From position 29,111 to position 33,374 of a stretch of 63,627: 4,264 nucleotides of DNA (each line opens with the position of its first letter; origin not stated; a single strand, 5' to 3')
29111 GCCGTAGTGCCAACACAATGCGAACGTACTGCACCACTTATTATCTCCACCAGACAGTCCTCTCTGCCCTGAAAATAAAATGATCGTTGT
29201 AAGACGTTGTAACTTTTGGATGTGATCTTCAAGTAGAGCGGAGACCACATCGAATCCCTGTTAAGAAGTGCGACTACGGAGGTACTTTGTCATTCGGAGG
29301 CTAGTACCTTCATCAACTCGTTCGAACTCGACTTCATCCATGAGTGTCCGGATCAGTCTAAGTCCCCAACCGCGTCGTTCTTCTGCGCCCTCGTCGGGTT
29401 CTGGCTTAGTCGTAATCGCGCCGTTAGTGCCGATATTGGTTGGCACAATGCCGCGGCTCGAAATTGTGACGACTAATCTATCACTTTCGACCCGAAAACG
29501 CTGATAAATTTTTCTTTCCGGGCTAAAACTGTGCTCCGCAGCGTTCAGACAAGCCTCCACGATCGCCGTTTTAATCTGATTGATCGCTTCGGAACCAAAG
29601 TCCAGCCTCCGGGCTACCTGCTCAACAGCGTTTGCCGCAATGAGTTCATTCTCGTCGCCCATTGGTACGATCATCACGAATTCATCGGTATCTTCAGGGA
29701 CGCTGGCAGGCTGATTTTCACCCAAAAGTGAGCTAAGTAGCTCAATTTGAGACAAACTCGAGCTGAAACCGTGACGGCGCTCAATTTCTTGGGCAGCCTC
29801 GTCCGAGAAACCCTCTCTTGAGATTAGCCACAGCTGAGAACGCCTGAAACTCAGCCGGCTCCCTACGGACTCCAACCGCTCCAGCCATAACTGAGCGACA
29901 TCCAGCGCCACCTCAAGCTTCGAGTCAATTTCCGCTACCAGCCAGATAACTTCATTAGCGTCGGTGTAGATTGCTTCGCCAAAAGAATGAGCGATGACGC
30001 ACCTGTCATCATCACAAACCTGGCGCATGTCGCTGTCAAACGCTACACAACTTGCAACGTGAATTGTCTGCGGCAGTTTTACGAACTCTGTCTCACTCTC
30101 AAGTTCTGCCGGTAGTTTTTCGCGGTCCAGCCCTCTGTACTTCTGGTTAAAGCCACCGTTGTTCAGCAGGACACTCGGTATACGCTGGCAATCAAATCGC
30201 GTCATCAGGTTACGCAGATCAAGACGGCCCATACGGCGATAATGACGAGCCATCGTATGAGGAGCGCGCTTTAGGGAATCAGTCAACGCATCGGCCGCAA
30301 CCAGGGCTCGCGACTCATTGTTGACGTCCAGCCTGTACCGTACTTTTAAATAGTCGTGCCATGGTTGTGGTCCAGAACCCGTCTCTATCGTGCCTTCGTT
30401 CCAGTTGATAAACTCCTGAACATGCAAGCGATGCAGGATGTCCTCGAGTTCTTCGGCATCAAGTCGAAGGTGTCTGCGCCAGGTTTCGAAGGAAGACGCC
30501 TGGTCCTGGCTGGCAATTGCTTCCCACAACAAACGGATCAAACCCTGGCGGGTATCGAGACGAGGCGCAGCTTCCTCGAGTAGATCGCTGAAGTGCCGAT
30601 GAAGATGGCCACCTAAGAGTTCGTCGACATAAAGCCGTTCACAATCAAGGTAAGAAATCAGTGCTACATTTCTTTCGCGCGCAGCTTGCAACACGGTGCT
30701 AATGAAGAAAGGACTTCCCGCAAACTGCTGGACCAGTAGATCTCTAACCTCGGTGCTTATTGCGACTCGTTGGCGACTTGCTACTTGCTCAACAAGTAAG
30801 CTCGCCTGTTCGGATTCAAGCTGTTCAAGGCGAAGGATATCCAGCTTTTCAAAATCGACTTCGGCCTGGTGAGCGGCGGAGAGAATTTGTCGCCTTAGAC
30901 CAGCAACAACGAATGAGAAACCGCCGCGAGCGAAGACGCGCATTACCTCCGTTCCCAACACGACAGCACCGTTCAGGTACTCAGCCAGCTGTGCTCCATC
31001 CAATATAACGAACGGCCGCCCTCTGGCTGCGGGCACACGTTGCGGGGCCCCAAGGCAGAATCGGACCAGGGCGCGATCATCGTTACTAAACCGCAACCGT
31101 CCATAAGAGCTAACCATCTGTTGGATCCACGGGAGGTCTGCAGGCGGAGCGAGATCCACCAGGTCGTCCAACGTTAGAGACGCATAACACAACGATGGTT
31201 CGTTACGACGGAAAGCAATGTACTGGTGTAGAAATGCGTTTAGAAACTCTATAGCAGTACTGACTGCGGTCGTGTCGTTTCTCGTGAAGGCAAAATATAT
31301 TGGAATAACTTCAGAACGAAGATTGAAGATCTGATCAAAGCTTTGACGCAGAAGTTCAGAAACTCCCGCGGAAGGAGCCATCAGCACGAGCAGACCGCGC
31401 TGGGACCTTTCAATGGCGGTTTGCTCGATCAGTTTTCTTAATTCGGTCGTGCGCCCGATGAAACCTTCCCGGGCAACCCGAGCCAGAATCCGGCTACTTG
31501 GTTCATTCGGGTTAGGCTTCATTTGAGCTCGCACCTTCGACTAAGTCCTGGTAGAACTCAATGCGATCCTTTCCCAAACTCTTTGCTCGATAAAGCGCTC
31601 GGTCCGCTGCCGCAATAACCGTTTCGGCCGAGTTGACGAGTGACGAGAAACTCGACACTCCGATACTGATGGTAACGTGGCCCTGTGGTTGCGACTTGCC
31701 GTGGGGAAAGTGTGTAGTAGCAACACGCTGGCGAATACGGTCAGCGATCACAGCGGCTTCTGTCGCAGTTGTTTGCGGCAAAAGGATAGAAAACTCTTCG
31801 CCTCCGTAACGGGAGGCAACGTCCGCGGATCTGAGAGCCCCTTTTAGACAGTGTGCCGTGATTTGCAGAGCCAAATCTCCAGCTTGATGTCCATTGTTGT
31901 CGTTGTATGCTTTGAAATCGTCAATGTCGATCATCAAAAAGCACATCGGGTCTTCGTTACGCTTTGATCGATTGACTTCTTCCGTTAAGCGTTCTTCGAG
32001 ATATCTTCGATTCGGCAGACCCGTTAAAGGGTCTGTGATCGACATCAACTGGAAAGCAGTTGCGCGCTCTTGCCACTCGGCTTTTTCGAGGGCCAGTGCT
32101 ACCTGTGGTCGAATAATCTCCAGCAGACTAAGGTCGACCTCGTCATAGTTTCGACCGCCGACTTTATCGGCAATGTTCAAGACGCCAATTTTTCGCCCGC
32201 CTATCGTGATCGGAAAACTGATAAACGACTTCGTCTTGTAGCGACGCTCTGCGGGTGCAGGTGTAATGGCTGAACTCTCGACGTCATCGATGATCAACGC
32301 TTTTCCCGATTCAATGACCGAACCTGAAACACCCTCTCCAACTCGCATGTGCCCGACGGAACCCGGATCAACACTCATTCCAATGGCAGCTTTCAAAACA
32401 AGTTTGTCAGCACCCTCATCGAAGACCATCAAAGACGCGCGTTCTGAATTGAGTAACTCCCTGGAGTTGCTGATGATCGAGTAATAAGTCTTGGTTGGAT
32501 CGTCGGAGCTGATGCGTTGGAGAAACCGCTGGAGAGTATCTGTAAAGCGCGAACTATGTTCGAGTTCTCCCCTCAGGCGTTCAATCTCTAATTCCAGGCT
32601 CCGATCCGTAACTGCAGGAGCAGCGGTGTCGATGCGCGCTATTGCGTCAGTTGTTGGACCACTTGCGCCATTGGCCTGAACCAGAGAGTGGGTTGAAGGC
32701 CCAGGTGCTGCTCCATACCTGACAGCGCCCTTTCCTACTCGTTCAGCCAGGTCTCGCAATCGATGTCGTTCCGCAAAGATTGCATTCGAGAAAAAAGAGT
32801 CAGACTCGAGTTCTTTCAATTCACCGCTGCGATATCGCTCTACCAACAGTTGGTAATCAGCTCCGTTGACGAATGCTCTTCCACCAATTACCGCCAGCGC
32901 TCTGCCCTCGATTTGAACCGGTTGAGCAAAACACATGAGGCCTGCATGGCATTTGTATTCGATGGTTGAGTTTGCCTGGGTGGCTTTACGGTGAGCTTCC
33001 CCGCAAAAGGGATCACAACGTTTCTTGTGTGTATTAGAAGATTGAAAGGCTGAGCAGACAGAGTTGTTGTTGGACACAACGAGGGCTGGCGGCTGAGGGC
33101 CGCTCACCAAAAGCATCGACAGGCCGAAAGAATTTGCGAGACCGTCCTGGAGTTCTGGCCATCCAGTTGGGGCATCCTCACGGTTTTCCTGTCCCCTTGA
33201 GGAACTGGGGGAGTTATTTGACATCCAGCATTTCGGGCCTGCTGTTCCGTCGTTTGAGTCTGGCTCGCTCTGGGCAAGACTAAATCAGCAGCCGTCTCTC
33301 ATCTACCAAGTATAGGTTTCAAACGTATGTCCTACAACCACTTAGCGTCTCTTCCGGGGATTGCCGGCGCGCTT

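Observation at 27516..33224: Four-gene operon placing a diguanylate cyclase and an HD-GYP phosphodiesterase around a partner-switching pair with no sigma factor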

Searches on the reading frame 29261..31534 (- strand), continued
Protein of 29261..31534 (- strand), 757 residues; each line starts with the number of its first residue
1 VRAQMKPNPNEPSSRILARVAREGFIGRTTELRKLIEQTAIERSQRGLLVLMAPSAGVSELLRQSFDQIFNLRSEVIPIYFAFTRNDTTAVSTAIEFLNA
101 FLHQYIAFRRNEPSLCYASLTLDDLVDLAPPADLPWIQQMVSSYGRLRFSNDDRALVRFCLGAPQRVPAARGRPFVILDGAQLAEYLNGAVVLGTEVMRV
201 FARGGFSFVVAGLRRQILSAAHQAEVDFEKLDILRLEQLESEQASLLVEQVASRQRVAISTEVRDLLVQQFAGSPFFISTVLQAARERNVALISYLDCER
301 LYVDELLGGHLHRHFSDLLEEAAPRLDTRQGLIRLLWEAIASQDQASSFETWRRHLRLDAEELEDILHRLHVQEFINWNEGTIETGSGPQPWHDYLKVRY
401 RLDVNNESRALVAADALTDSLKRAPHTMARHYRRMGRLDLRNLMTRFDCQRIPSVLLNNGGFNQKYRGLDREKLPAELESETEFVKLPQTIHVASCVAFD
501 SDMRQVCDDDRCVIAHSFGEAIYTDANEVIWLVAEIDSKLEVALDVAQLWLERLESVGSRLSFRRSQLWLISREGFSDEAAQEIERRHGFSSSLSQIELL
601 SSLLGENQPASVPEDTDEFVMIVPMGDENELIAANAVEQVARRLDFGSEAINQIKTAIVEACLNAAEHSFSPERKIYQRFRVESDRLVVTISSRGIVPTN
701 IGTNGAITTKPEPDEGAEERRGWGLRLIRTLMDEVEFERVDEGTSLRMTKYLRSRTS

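Call 77: find_encoding_contigs(protein=P0317, flank=5000, max_places=1)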
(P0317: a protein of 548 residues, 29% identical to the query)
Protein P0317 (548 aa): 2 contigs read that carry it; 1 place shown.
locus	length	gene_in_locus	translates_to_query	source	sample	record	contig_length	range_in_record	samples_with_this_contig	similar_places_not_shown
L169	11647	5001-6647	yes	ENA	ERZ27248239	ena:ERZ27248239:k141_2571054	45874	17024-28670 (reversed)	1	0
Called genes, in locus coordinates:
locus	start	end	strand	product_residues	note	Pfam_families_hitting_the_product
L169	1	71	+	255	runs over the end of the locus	PF01416:PseudoU_synth_1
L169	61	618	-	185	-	PF01966:HD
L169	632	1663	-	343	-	PF21088:MS_channel_1st (weak), PF00924:MS_channel_2nd, PF21082:MS_channel_3rd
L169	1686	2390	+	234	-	PF00903:Glyoxalase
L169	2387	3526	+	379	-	PF00149:Metallophos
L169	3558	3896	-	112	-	-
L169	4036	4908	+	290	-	PF02089:Palm_thioest (weak), PF07819:PGAP1 (faint), PF12697:Abhydrolase_6 (weak), PF24096:DUF7379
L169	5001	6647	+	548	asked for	PF01637:ATPase_2, PF13191:AAA_16, PF13581:HATPase_c_2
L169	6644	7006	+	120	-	PF01740:STAS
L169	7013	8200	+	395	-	PF08668:HDOD (weak), PF13487:HD_5, PF01966:HD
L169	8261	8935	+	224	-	PF12654:DUF3786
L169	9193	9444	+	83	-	-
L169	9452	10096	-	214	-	PF01810:LysE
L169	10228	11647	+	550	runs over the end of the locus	PF00342:PGI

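Call 78: search_protein_families(library=padloc, proteins=[window:29261-31522:-], max_evalue=0.01)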
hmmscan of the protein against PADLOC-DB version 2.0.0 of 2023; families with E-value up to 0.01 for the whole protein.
window:29261-31522:- (753 aa): 0 families

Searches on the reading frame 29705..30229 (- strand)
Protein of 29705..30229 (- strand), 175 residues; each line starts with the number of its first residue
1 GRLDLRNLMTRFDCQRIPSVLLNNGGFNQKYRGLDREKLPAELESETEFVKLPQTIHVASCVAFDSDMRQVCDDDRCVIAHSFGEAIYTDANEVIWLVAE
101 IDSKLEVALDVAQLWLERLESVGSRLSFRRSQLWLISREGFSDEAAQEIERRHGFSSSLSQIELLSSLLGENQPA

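Call 67: predict_structure(alignment_id=A3)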
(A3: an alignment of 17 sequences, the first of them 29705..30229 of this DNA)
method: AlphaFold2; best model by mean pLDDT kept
length: 175 residues; sequences in the alignment: 17
mean_pLDDT: 90.3   pTM: 0.87
mean pLDDT of the five models: 90.3, 88.9, 88.6, 88.1, 86.4
residues with pLDDT >= 90: 123; 70-90: 46; 50-70: 3; < 50: 3
segments of 3 or more residues with pLDDT < 50: 173-175
pLDDT, mean of each block of 10 residues (from residue 1): 87 94 93 87 92 94 86 86 88 94 94 95 89 96 96 95 90 49
secondary structure, 60 per line:
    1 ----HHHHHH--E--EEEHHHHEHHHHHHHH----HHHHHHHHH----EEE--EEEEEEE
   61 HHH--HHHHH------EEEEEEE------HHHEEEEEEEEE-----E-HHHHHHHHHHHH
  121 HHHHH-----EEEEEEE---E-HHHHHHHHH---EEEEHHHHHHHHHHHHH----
elements in order: H5-10 E16-18 H19-22 H24-31 H36-44 E49-51 E54-60 H66-70 E77-83 E93-101 H109-125 E131-137 H143-151 E155-158 H159-171

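Call 70: fold_search(model_id=the predicted structure, library=pdb)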
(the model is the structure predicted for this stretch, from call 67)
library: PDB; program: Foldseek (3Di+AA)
matches with E <= 10: 622; with E <= 0.001: 0
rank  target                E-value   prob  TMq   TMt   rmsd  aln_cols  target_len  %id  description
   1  4f0p_B                1.9e-02  0.94  0.34  0.15   5.3       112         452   15  MspJI Restriction Endonuclease - P31 Form (released 2012-08-08)
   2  4f0q_D                2.0e-02  0.89  0.33  0.15   5.4       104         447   14  MspJI Restriction Endonuclease - P21 Form (released 2012-08-08)
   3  2xi5_C                2.8e-02  0.20  0.24  0.23  15.6       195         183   13  N-terminal endonuclease domain of La Crosse virus L-protein (released 2010-10-06)
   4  4f0p_C                3.2e-02  0.85  0.35  0.16   4.1       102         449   15  MspJI Restriction Endonuclease - P31 Form (released 2012-08-08)
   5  4f0p_A                3.8e-02  0.47  0.32  0.14  12.2       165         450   14  MspJI Restriction Endonuclease - P31 Form (released 2012-08-08)
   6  2vld_A                4.1e-02  0.97  0.32  0.26   3.8        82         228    8  crystal structure of a repair endonuclease from Pyrococcus abyssi (released 2009-05-19)
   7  2vld_B                4.4e-02  0.97  0.32  0.25   3.6        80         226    9  crystal structure of a repair endonuclease from Pyrococcus abyssi (released 2009-05-19)
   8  1y88                  5.3e-02  0.99  0.36  0.35   4.2        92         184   16  Crystal Structure of Protein of Unknown Function AF1548 (released 2004-12-21)
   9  4oc8_A                5.6e-02  0.66  0.33  0.17   4.9       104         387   17  DNA modification-dependent restriction endonuclease AspBHI (released 2014-03-19)
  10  1i6h_E                7.8e-02  0.72  0.34  0.29   6.6       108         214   11  RNA POLYMERASE II ELONGATION COMPLEX (released 2001-04-23)
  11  2xi5_A                1.0e-01  0.18  0.23  0.22  11.9       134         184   14  N-terminal endonuclease domain of La Crosse virus L-protein (released 2010-10-06)
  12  1dzf                  1.1e-01  0.60  0.33  0.29   6.3       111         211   13  RPB5 from S.cerevisiae (released 2000-06-09)
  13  9ja1_E                1.1e-01  0.38  0.36  0.31  12.3       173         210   12  The RNA polymerase II elongation complex from Saccharomyces cerevisiae (released 2024-09-04)
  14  5amr_A                1.1e-01  0.15  0.23  0.04  11.3       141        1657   15  Structure of the La Crosse Bunyavirus polymerase in complex with the 3' viral RNA (released 2015-06-03)
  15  8z4i_B                1.2e-01  0.72  0.37  0.19   9.5       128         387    9  crystal structure of Cdn1 in complex with cA3 (released 2026-02-04)
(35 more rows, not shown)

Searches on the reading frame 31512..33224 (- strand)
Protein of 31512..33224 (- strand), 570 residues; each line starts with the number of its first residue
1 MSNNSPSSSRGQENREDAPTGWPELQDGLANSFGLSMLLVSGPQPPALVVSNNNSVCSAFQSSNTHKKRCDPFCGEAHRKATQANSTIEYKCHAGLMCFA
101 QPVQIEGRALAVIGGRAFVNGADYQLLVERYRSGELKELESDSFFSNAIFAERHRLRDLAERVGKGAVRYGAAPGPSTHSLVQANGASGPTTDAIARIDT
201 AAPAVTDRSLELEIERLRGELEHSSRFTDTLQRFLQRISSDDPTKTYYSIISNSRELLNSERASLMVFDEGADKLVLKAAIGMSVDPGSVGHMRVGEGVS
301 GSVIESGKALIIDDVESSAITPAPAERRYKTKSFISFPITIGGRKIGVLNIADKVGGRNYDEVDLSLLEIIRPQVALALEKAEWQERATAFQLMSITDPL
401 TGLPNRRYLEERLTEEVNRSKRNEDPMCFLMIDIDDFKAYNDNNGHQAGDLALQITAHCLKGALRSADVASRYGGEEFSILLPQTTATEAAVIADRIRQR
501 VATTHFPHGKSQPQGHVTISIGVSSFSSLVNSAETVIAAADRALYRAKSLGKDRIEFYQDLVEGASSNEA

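Call 3: search_protein_families(library=pfam, proteins=[window:31512-33224:-], max_evalue=0.01)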
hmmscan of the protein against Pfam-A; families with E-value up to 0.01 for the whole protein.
window:31512-33224:- (570 aa): 5 families
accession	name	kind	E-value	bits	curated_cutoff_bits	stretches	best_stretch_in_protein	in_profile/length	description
PF00990.26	GGDEF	-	6.7e-49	166.2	23.8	1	396-553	2-160/161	Diguanylate cyclase, GGDEF domain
PF13185.12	GAF_2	-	6.5e-16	59.2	28.6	1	249-380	10-136/136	GAF domain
PF10114.15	PocR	-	8.9e-14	52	23.9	1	24-134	10-121/162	Sensory domain found in PocR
PF01590.32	GAF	-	8.4e-12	46.2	22.4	1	243-379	2-133/133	GAF domain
PF13492.12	GAF_3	-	4.1e-09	37.4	27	1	253-380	12-128/129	GAF domain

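Call 16: search_protein_families(library=ncbifam, proteins=[window:31512-33224:-], max_evalue=0.1)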
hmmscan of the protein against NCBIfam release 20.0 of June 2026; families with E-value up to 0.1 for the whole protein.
window:31512-33224:- (570 aa): 29 families (the best 25 are shown)
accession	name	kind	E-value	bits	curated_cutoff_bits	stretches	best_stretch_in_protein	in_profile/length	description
TIGR00254.1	GGDEF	domain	1.8e-52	177.5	37.4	1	392-557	2-166/168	diguanylate cyclase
NF038266.1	diguan_SiaD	equivalog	5.6e-50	170.1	290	1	385-555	84-252/252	biofilm regulation diguanylate cyclase SiaD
NF007135.0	PRK09581.1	equivalog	6.8e-50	170.2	474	1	394-555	291-452/457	PleD family two-component system response regulator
NF007380.0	PRK09894.1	equivalog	9.8e-46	156.4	256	1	378-559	112-288/296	diguanylate cyclase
NF041606.1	dguan_cyc_DgcA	equivalog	4.2e-41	141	370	1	331-556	120-337/340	diguanylate cyclase DgcA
NF047654.1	DiguCycDgcRLepto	equivalog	3.6e-40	137.7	500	1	394-555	132-293/295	diguanylate cyclase DgcR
NF007423.1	PRK09966.1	equivalog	2.6e-35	122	325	1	383-548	227-390/390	diguanylate cyclase DgcN/YfiN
NF051473.1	DigCycDgcsShew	equivalog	1.6e-33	116.4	400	1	388-554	125-287/291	diguanylate cyclase DgcS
NF007599.0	PRK10245.1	equivalog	1.2e-32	112.8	402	1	386-556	201-368/371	diguanylate cyclase AdrA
NF007298.0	PRK09776.1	equivalog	2.9e-32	111.5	1135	1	396-563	685-850/1111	diguanylate cyclase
NF011955.1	PRK15426.1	equivalog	1.5e-31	109.2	408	1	391-557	394-560/564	cellulose biosynthesis regulator diguanylate cyclase DgcQ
NF045675.1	PhdiestaseDibA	equivalog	8.5e-30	103.7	980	1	393-560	201-366/623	phosphodiesterase DibA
NF040885.1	diguan_DgcJ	equivalog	1.3e-26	93.4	500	1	394-549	340-487/493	diguanylate cyclase DgcJ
NF007474.0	PRK10060.1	equivalog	2.6e-24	85.4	782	1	391-556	233-393/663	cyclic di-GMP phosphodiesterase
NF047872.1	GGDEF_GdpS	equivalog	2e-23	83.2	400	1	396-557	188-349/355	GGDEF domain-containing protein GdpS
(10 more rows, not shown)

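Call 78: search_protein_families(library=padloc, proteins=[window:31512-33224:-], max_evalue=0.01)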
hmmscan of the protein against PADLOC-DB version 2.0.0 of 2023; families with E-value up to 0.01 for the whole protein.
window:31512-33224:- (570 aa): 0 families
